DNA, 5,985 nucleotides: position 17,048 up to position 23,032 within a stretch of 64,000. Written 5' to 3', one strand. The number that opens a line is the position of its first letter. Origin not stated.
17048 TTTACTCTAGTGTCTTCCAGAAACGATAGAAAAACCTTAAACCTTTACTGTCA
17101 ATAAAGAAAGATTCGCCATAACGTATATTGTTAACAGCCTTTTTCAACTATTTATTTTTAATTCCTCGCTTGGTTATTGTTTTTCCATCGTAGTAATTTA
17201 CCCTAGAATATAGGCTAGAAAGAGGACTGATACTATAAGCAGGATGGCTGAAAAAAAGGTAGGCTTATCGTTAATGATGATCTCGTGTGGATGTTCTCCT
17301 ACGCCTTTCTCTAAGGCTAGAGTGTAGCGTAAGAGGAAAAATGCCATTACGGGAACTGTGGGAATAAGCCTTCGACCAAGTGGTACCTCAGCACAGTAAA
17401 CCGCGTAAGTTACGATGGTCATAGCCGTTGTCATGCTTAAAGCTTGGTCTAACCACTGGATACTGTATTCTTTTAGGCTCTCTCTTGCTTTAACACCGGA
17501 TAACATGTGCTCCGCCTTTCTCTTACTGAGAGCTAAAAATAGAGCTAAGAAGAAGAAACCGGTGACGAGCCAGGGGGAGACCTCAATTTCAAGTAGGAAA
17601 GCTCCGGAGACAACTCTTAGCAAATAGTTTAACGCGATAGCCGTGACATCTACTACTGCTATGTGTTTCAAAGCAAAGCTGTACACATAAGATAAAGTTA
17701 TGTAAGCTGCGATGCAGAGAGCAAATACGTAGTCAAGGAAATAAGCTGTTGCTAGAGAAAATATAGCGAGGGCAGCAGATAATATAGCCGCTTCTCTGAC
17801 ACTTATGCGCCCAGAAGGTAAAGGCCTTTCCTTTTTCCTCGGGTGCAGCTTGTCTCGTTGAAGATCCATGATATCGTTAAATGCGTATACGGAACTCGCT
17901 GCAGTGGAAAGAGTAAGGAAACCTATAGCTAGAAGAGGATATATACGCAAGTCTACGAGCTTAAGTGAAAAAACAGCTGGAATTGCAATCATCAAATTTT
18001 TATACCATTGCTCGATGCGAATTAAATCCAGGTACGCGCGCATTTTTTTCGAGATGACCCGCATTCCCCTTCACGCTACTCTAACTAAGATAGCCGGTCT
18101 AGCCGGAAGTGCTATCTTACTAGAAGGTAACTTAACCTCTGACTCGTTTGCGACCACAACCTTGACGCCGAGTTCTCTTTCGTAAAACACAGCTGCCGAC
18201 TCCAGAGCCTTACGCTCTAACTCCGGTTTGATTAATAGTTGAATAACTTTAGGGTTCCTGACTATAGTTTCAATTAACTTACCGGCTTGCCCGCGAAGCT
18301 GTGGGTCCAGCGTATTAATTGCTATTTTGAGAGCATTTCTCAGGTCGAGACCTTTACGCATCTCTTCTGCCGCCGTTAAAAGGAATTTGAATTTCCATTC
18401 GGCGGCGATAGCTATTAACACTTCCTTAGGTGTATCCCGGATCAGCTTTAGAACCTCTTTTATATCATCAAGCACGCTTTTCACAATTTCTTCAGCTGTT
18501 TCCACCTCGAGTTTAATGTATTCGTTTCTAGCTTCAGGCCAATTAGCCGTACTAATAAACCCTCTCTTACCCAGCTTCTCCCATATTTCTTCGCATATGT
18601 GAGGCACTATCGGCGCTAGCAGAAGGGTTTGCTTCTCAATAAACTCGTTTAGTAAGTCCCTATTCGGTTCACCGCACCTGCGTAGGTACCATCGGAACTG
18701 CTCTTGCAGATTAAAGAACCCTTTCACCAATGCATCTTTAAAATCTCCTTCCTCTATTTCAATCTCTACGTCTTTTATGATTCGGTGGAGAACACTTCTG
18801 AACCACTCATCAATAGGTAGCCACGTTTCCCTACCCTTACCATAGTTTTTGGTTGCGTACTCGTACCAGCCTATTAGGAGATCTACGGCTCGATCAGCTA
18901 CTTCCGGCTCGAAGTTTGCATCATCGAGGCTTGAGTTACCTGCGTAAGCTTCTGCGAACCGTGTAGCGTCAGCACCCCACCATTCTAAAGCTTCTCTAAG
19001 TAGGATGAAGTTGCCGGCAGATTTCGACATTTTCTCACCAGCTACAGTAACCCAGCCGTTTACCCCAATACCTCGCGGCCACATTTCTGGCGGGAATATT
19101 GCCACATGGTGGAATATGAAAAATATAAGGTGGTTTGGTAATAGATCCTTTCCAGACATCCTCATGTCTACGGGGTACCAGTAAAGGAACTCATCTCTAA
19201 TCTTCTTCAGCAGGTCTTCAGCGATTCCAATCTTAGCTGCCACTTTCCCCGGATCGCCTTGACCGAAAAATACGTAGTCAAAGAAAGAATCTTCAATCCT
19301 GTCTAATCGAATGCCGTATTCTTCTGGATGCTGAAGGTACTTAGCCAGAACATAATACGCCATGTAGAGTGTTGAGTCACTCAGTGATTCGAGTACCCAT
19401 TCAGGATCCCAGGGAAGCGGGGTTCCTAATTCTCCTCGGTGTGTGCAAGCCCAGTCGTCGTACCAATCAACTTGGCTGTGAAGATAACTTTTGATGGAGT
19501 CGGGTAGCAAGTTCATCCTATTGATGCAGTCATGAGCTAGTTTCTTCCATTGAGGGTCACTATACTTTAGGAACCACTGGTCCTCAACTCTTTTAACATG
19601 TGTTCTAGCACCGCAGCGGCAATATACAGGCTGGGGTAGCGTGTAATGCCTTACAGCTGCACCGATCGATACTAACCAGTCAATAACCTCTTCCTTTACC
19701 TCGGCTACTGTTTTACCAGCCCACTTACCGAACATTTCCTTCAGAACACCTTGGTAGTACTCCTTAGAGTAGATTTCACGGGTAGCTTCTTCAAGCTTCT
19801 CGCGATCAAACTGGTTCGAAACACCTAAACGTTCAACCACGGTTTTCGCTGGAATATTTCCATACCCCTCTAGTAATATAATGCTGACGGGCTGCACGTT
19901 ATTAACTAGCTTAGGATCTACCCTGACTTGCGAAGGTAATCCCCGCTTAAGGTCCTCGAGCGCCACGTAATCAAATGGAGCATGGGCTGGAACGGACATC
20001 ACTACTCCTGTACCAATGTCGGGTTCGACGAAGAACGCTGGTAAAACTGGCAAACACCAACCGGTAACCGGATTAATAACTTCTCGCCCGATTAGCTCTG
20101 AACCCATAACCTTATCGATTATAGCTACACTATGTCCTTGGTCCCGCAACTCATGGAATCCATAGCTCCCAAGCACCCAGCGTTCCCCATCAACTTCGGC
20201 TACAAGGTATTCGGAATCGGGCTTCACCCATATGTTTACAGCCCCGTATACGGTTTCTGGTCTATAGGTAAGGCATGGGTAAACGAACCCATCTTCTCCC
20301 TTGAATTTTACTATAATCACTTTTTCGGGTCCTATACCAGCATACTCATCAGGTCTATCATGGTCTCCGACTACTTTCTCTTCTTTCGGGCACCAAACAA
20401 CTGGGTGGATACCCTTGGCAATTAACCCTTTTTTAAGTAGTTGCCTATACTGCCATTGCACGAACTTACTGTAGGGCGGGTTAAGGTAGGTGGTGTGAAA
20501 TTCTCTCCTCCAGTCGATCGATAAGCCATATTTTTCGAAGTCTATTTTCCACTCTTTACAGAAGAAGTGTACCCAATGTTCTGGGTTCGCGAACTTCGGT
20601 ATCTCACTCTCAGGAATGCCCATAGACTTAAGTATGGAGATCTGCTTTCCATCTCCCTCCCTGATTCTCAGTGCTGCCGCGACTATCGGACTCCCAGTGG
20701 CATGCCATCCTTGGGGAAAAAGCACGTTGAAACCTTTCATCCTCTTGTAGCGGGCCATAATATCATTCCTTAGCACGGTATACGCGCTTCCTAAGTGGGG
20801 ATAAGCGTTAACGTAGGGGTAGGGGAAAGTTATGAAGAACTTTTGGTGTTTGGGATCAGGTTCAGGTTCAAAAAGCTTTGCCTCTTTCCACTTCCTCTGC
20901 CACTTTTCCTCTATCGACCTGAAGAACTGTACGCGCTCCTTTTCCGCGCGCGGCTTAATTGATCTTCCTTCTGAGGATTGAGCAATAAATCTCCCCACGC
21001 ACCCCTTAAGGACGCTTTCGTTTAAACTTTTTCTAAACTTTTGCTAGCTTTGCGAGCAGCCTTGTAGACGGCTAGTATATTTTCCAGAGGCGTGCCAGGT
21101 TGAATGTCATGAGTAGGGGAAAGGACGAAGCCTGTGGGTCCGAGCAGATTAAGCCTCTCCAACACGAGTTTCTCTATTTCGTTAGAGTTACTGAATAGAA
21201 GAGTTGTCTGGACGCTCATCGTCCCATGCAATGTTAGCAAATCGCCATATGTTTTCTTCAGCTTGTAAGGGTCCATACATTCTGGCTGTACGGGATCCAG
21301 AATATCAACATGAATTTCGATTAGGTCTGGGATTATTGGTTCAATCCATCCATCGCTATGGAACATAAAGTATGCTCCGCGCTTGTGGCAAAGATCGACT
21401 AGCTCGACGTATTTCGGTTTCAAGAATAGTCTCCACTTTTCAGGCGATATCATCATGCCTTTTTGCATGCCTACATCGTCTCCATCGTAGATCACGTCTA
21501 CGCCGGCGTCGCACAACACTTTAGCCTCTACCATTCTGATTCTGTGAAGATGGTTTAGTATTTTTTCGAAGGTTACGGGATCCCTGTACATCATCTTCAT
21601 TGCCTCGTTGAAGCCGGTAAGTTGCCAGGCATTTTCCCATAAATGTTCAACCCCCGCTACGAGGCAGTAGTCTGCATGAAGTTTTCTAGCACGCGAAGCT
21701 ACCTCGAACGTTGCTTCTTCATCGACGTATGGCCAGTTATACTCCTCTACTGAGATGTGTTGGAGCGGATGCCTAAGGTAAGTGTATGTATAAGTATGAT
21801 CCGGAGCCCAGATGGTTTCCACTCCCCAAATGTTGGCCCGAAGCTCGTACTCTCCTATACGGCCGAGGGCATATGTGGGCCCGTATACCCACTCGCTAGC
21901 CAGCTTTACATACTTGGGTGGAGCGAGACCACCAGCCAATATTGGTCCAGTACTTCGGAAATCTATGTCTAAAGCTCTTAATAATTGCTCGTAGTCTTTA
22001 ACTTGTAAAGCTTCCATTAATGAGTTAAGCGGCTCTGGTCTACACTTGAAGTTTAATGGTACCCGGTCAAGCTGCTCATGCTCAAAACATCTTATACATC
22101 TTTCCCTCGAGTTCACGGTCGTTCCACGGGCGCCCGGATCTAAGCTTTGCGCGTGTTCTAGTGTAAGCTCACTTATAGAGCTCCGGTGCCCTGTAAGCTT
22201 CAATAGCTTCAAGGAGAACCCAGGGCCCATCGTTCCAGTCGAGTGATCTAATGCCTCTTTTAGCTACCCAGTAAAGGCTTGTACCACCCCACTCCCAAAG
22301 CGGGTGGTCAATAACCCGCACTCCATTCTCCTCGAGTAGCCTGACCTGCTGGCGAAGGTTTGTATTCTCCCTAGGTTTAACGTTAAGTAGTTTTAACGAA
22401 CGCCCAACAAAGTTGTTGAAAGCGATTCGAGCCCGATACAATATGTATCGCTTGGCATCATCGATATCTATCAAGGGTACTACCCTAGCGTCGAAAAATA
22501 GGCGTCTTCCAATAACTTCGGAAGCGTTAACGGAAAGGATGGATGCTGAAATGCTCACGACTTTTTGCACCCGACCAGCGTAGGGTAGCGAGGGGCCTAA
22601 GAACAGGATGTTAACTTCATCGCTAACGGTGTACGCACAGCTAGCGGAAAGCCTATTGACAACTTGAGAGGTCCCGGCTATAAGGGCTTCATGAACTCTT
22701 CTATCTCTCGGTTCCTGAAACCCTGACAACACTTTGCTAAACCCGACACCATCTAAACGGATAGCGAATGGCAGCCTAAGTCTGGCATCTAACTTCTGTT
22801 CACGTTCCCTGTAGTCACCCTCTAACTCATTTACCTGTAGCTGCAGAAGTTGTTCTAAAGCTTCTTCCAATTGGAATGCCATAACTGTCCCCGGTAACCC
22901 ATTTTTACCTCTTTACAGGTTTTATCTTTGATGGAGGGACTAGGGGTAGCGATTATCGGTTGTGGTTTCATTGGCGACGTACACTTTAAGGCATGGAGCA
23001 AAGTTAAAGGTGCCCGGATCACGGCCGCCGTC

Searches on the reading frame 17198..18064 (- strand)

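Call 20: search_protein_families(library=pfam, proteins=[window:17198-18064:-], max_evalue=0.001)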
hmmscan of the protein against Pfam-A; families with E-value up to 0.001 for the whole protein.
window:17198-18064:- (288 aa): 1 family
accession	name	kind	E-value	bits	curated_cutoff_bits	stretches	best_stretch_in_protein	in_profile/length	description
PF01040.23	UbiA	-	7.4e-27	94.7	34.2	1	43-249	20-230/250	UbiA prenyltransferase family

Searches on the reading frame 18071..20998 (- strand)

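Call 20: search_protein_families(library=pfam, proteins=[window:18071-20998:-], max_evalue=0.001)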
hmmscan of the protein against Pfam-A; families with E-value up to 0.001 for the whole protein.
window:18071-20998:- (975 aa): 5 families
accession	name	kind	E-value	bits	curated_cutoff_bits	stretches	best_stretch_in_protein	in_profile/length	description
PF00133.28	tRNA-synt_1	-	3.9e-34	118.6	22.7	2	32-529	1-244/414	tRNA synthetases class I (I, L, M and V)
PF09334.17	tRNA-synt_1g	-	5.6e-25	88.4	20.1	2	55-110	2-57/391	tRNA synthetases class I (M)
PF08264.19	Anticodon_1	-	1.5e-24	87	25.1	1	730-861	1-147/148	Anticodon-binding domain of tRNA ligase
PF13603.12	tRNA-synt_1_2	-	4.6e-08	33.2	25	1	242-346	25-128/185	Leucyl-tRNA synthetase, editing domain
PF01406.26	tRNA-synt_1e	-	1.2e-07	31.9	27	1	610-682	208-279/301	tRNA synthetases class I (C) catalytic domain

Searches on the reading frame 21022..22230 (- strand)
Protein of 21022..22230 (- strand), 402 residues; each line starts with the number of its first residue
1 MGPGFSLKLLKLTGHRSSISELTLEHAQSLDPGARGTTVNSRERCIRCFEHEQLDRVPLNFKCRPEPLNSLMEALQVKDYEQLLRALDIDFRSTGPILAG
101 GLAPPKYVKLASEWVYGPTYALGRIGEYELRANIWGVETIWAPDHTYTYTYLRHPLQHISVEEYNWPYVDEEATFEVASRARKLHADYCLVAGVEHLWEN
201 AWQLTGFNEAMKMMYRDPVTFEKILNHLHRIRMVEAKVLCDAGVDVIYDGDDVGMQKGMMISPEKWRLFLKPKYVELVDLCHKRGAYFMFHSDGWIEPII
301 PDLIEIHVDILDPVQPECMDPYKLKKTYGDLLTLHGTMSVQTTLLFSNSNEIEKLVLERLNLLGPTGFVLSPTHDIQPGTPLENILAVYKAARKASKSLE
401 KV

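Call 5: search_protein_families(library=pfam, proteins=[window:21022-22230:-], max_evalue=0.01)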
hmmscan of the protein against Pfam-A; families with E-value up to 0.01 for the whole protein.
window:21022-22230:- (402 aa): 1 family
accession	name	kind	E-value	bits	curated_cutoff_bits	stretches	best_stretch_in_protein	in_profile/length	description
PF01208.23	URO-D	-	1.9e-23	83.5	23.9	1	175-394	123-345/346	Uroporphyrinogen decarboxylase (URO-D)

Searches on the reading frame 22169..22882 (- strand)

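Call 5: search_protein_families(library=pfam, proteins=[window:22169-22882:-], max_evalue=0.01)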
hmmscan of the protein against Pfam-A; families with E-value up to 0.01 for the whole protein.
window:22169-22882:- (237 aa): 1 family
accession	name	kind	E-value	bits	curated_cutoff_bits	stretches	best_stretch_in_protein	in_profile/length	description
PF04446.17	Thg1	-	2.6e-17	63.4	29.2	1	25-133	5-125/130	tRNAHis guanylyltransferase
